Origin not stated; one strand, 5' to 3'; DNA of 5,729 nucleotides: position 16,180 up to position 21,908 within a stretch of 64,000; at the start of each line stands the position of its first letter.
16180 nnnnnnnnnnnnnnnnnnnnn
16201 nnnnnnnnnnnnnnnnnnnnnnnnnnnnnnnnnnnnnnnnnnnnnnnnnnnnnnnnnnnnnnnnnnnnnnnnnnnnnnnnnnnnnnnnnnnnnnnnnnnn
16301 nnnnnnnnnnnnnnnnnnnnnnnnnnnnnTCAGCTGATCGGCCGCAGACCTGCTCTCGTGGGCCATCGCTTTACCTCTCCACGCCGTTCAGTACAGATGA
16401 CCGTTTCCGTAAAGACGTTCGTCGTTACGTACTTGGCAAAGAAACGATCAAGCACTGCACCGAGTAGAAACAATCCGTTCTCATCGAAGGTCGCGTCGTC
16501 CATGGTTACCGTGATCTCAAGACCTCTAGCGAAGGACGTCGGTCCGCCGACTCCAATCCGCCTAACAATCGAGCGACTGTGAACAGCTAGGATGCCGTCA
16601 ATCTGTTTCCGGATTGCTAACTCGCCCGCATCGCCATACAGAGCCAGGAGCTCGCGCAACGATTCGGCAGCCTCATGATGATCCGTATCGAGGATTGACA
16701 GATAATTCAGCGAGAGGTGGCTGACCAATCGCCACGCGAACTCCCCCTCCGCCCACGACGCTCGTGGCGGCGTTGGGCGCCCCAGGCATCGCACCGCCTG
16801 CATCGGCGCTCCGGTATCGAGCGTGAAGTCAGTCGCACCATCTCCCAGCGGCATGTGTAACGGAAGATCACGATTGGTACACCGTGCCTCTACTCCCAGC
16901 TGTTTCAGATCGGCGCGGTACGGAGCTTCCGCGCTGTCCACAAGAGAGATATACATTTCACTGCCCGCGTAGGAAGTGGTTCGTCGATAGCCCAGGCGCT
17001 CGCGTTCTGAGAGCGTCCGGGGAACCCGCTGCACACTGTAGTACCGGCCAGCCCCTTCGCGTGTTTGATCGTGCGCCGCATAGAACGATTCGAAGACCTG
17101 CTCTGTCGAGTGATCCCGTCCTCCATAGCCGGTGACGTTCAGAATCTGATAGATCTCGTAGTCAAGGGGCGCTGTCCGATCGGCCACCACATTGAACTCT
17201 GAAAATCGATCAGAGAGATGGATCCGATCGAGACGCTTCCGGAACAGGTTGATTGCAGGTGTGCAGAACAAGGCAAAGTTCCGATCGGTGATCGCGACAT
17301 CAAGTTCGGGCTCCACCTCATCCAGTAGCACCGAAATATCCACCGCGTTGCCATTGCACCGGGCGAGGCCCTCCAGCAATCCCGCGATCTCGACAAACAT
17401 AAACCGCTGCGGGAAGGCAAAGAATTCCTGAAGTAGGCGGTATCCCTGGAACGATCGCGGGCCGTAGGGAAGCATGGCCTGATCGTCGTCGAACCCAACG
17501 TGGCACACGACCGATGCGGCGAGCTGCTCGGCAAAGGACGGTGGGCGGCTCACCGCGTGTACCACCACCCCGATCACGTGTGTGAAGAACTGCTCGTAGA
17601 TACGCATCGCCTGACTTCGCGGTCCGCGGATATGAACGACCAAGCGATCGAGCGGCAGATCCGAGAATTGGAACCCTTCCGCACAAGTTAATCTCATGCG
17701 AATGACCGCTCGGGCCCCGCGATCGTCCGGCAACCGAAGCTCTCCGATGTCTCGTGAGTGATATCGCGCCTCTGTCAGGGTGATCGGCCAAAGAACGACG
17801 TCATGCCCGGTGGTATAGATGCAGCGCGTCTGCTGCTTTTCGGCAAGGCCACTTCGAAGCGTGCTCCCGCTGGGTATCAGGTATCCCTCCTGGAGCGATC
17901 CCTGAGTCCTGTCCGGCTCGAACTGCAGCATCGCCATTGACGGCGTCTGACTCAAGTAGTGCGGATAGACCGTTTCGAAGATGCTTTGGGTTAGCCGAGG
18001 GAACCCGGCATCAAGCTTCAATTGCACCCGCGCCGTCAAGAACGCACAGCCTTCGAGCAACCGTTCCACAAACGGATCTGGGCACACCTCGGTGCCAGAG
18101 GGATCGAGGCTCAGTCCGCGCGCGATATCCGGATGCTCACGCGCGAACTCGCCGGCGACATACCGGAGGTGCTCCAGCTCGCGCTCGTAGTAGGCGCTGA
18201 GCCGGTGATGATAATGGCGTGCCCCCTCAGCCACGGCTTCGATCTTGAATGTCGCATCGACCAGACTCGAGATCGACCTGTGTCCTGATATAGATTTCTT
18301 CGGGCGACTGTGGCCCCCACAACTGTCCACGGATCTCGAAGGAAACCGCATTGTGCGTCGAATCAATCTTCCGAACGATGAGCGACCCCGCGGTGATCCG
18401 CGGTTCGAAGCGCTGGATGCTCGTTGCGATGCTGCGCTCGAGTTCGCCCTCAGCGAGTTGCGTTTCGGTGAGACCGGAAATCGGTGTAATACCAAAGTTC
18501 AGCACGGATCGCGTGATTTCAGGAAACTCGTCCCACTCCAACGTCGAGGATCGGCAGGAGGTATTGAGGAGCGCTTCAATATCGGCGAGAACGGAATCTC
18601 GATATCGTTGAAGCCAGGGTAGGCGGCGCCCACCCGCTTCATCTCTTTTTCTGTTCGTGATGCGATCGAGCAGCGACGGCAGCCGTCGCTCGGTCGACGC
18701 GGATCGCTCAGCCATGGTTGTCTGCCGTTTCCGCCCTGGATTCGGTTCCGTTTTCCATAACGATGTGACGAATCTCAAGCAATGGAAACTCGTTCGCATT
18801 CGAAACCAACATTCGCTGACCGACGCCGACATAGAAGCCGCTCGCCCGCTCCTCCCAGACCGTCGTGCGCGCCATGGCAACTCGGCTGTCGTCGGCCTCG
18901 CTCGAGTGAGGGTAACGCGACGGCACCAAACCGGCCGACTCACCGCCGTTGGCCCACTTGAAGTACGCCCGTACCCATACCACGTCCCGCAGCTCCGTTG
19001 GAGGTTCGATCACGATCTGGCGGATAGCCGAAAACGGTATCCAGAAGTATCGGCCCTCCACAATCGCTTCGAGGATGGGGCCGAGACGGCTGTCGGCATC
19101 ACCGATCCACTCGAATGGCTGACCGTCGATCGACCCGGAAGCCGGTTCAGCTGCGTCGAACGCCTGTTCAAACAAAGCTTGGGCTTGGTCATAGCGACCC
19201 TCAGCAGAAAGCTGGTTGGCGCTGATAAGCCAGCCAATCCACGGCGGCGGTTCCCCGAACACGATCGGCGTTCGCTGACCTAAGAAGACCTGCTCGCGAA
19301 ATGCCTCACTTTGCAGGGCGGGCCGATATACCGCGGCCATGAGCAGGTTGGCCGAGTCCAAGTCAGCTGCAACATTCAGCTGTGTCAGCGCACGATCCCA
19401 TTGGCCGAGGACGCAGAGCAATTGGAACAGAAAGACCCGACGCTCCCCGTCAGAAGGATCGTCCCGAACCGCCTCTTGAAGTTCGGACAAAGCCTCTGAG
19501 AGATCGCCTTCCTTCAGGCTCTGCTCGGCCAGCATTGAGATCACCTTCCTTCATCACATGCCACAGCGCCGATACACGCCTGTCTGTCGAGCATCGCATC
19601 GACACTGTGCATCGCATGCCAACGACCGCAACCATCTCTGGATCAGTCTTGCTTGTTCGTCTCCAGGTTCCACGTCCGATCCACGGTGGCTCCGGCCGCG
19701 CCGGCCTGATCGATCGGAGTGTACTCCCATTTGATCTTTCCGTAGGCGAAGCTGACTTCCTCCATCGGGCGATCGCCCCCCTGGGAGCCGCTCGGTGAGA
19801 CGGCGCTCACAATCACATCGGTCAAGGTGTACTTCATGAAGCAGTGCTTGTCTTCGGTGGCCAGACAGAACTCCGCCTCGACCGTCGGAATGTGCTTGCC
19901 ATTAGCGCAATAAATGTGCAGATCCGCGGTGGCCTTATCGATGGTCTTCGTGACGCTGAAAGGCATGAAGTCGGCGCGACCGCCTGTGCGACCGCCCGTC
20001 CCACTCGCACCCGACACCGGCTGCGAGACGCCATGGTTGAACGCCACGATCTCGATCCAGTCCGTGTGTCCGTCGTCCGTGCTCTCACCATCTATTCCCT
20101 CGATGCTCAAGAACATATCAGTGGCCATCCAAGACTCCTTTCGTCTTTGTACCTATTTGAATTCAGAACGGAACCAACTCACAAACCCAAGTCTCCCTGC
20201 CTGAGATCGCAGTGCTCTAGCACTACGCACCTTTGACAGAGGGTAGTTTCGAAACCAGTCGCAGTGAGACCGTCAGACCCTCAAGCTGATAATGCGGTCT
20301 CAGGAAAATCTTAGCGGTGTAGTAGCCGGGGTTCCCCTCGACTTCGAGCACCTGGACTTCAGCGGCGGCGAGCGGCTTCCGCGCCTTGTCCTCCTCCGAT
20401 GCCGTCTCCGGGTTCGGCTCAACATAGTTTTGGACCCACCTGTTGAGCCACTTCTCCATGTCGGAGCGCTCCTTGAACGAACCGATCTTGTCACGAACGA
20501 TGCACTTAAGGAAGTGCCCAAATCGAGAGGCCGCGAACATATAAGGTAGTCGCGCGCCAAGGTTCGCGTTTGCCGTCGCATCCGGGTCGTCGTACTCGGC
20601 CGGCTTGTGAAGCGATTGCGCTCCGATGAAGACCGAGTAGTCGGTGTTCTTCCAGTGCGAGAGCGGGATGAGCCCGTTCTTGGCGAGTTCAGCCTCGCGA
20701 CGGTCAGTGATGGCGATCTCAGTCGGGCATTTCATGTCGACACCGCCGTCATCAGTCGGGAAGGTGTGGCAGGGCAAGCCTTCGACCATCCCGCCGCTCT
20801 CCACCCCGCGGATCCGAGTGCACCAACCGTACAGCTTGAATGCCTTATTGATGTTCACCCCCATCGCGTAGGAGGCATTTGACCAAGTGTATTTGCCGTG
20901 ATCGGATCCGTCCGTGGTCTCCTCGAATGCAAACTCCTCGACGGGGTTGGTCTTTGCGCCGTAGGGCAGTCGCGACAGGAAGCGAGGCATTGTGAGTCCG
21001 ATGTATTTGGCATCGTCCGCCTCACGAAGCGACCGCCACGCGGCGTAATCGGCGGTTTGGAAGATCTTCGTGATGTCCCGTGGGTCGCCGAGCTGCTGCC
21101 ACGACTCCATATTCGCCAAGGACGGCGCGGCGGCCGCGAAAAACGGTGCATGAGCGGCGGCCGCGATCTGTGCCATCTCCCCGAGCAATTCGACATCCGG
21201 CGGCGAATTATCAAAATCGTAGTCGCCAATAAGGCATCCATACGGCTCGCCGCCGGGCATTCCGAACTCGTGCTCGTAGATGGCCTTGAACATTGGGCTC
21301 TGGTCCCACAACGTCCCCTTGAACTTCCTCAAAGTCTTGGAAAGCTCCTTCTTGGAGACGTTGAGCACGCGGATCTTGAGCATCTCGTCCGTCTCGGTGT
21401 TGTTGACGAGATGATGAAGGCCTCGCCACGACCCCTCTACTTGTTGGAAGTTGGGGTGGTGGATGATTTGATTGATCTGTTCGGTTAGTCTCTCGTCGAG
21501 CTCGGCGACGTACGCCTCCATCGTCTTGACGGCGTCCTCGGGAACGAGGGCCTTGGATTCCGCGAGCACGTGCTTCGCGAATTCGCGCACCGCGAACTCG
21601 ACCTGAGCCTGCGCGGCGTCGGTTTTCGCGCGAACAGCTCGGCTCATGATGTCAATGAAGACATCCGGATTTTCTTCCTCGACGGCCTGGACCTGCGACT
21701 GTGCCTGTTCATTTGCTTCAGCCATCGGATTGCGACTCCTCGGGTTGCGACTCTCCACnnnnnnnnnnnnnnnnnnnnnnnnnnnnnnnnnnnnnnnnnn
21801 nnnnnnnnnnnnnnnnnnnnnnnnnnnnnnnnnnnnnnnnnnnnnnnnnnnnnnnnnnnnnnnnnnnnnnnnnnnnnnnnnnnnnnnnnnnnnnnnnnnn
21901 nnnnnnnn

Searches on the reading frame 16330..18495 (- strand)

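Call 7: search_protein_families(library=pfam, proteins=[window:16330-18495:-], max_evalue=0.01)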
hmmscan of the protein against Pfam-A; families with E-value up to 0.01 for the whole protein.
window:16330-18495:- (721 aa): 1 family
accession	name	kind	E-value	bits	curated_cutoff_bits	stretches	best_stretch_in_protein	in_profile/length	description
PF05947.17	T6SS_TssF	-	3.6e-216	719.8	25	1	97-717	3-607/608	Type VI secretion system, TssF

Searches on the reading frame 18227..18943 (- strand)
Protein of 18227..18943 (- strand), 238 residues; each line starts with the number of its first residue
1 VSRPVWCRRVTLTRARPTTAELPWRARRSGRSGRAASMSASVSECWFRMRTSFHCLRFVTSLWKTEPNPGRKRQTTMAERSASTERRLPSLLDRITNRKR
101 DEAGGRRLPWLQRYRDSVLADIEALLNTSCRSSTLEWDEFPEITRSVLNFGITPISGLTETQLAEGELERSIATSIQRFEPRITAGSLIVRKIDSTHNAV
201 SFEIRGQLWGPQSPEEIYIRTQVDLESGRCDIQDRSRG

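Call 22: search_protein_families(library=pfam, proteins=[window:18227-18943:-], max_evalue=0.001)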
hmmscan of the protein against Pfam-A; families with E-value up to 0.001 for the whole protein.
window:18227-18943:- (238 aa): 1 family
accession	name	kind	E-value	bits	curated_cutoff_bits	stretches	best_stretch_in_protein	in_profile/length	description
PF04965.19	GPW_gp25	-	1.8e-17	63.4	27.2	1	113-210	2-93/96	Baseplate wedge protein gp25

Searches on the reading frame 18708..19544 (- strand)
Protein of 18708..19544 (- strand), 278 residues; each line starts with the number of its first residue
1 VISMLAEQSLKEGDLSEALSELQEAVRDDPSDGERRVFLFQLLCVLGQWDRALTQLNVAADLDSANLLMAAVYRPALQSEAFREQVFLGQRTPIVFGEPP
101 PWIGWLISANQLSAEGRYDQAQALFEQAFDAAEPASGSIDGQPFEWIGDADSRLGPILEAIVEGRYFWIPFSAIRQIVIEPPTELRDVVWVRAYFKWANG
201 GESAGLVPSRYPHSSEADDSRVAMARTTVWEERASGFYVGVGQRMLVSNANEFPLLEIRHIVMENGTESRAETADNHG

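Call 7: search_protein_families(library=pfam, proteins=[window:18708-19544:-], max_evalue=0.01)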
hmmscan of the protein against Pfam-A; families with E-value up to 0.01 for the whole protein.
window:18708-19544:- (278 aa): 10 families
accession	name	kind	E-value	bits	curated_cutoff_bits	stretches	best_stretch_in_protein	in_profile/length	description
PF07024.18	ImpE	-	9.9e-43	145.5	25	1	141-261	1-121/122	ImpE protein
PF14559.12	TPR_19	-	2.6e-10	40.9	25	1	10-61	2-53/68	Tetratricopeptide repeat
PF13428.12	TPR_14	-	1.2e-08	35.3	23.5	0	5-39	7-41/44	Tetratricopeptide repeat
PF07719.23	TPR_2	-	2.3e-07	30.8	27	0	5-31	7-33/34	Tetratricopeptide repeat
PF13414.12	TPR_11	-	2.3e-05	24.4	26.8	0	11-32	6-27/42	TPR repeat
PF13424.12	TPR_12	-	0.00012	22.6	30.1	0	109-137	10-38/77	Tetratricopeptide repeat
PF13432.12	TPR_16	-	0.00013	22.7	32.7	0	10-64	8-62/65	Tetratricopeptide repeat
PF07721.20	TPR_4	-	0.0054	17.7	27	0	110-127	9-26/26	Tetratricopeptide repeat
PF13176.12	TPR_7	-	0.0064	17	27.9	0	113-128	10-25/36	Tetratricopeptide repeat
PF17874.7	TPR_MalT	-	0.0091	15.7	45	0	3-62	44-102/336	MalT-like TPR region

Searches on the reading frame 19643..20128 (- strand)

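Call 7: search_protein_families(library=pfam, proteins=[window:19643-20128:-], max_evalue=0.01)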
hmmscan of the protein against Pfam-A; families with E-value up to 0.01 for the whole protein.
window:19643-20128:- (161 aa): 1 family
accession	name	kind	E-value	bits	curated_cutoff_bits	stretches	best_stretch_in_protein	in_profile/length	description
PF05638.18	T6SS_HCP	-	9.6e-43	146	23.5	1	6-136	1-129/129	Type VI secretion system effector, Hcp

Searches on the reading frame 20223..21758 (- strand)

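Call 7: search_protein_families(library=pfam, proteins=[window:20223-21758:-], max_evalue=0.01)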
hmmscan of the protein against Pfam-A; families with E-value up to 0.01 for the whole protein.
window:20223-21758:- (511 aa): 2 families
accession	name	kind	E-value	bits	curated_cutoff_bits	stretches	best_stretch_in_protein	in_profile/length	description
PF05943.17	VipB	-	8.7e-133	442.5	27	1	82-384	2-301/301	EvpB/VC_A0108, tail sheath N-terminal domain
PF18945.5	VipB_2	-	7.7e-44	148.9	27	1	394-505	2-112/112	EvpB/VC_A0108, tail sheath gpW/gp25-like domain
